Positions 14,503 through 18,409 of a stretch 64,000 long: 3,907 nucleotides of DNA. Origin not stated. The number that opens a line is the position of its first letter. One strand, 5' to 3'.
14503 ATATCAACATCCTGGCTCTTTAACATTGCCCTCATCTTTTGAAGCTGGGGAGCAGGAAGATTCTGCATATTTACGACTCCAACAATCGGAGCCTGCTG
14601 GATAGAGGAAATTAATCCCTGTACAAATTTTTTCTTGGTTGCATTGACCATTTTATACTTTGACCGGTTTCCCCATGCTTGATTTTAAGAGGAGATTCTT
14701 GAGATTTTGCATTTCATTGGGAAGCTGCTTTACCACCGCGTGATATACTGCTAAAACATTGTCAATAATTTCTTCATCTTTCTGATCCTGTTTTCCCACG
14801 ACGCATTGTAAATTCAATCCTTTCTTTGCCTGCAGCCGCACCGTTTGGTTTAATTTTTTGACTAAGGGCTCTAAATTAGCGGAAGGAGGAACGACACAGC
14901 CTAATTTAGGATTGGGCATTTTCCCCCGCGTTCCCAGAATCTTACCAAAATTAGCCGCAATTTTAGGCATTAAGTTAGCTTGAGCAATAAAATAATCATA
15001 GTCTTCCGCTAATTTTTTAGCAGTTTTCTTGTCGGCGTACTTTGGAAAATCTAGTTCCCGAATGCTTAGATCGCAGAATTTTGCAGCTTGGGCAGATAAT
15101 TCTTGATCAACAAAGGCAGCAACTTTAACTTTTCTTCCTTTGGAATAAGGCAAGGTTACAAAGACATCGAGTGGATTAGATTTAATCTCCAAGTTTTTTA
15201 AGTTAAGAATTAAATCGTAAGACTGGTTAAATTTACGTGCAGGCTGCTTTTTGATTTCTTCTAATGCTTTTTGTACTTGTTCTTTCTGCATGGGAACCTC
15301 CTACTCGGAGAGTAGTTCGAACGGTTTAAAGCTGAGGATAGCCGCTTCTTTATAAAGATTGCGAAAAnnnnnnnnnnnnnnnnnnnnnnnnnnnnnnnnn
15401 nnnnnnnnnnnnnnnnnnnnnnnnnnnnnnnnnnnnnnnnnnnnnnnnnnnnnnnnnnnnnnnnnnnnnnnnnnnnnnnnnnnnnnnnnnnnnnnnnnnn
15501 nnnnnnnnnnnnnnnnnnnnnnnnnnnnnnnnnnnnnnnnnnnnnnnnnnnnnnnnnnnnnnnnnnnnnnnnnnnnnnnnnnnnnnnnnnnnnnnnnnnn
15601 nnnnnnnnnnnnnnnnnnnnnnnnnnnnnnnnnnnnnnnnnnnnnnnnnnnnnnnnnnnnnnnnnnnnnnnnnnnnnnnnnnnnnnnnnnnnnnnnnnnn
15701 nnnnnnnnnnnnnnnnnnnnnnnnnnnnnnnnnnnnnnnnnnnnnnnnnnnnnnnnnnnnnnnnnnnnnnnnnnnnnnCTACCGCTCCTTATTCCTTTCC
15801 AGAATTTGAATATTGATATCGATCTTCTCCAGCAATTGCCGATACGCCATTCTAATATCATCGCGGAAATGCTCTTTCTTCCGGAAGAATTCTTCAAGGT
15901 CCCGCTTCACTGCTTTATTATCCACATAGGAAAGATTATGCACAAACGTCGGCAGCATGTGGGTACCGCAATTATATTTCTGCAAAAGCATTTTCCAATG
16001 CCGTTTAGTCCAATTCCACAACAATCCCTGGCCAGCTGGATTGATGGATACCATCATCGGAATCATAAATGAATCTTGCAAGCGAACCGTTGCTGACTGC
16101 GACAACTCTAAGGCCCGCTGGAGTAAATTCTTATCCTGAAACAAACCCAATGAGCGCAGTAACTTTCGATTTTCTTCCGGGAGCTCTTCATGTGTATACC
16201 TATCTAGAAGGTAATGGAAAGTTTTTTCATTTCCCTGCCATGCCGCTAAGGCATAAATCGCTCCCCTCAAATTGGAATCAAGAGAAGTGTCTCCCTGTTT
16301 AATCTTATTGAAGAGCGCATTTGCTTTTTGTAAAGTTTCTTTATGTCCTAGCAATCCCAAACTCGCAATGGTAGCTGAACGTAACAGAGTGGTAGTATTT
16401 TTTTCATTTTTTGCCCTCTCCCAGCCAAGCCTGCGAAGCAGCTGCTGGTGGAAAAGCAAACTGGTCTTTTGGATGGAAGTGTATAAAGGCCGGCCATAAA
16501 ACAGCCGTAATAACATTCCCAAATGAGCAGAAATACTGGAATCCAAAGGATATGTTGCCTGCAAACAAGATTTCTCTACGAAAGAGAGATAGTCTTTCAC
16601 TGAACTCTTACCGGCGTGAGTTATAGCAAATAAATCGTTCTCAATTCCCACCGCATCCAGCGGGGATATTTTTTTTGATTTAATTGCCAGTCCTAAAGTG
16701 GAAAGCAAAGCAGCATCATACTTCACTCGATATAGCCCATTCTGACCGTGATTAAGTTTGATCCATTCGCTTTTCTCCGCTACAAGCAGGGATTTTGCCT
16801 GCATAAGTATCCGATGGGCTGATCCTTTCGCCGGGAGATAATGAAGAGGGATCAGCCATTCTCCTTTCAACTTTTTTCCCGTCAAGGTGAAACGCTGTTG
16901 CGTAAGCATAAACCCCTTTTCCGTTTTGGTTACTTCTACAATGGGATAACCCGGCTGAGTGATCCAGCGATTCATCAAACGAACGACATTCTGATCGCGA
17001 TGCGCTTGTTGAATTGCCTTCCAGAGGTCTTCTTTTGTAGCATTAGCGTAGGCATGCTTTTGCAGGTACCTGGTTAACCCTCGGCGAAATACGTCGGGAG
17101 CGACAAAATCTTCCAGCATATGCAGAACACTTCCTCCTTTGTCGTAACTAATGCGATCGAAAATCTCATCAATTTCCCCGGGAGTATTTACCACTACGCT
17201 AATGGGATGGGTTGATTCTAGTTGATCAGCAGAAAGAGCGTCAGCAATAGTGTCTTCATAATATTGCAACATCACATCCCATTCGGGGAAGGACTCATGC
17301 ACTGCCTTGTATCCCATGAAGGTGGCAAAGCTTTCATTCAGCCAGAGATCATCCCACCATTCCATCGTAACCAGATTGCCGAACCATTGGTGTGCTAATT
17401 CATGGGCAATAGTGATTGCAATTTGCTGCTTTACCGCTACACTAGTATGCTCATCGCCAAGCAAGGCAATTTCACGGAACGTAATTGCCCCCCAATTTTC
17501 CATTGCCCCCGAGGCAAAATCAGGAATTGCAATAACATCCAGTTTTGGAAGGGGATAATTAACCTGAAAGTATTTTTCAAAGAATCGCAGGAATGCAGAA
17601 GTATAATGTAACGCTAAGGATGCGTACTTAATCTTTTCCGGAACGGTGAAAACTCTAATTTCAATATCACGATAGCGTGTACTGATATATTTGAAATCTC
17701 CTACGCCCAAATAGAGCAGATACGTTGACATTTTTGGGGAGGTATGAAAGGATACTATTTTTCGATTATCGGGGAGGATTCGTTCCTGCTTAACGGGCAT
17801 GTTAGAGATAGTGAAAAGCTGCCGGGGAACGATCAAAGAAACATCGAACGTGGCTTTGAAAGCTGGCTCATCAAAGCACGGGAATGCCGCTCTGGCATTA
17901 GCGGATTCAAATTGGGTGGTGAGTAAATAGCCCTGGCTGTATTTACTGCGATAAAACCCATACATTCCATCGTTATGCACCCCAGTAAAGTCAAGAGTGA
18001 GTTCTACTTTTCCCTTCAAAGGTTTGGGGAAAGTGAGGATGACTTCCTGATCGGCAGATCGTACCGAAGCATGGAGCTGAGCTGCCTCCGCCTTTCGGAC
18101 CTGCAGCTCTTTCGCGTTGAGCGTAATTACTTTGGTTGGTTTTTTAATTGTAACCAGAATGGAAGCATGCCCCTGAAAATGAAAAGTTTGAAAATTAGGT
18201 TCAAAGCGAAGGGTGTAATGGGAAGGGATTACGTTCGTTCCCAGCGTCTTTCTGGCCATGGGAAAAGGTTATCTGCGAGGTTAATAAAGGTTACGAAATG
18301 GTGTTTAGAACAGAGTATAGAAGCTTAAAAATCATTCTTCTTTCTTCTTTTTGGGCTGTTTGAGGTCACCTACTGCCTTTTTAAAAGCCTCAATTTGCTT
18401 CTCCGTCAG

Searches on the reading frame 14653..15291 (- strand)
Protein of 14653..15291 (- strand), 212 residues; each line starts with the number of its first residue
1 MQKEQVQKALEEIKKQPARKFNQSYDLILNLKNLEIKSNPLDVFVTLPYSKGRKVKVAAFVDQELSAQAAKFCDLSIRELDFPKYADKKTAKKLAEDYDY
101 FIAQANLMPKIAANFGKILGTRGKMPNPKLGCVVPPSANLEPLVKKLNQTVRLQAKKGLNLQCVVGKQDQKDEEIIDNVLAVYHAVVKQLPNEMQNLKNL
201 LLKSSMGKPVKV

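Call 99: search_protein_families(library=pfam, proteins=[window:14653-15291:-], max_evalue=0.001)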
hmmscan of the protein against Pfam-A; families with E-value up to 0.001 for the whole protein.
window:14653-15291:- (212 aa): 1 family
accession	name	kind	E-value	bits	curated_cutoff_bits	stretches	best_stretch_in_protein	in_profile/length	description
PF00687.26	Ribosomal_L1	-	1.2e-38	133.2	32.2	1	14-207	2-197/198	Ribosomal protein L1p/L10e family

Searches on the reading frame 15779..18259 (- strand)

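Call 99: search_protein_families(library=pfam, proteins=[window:15779-18259:-], max_evalue=0.001)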
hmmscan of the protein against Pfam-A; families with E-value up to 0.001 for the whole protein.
window:15779-18259:- (826 aa): 3 families
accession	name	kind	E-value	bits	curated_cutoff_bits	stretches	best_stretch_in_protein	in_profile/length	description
PF01433.26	Peptidase_M1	-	1.3e-80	270.5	27.7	1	216-432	2-218/218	Peptidase family M1 domain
PF11838.14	ERAP1_C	-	9.1e-65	219.6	38.2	1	499-814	1-317/318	ERAP1-like C-terminal domain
PF17900.6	Peptidase_M1_N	-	2.6e-48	165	25.8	1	12-181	2-186/186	Peptidase M1 N-terminal domain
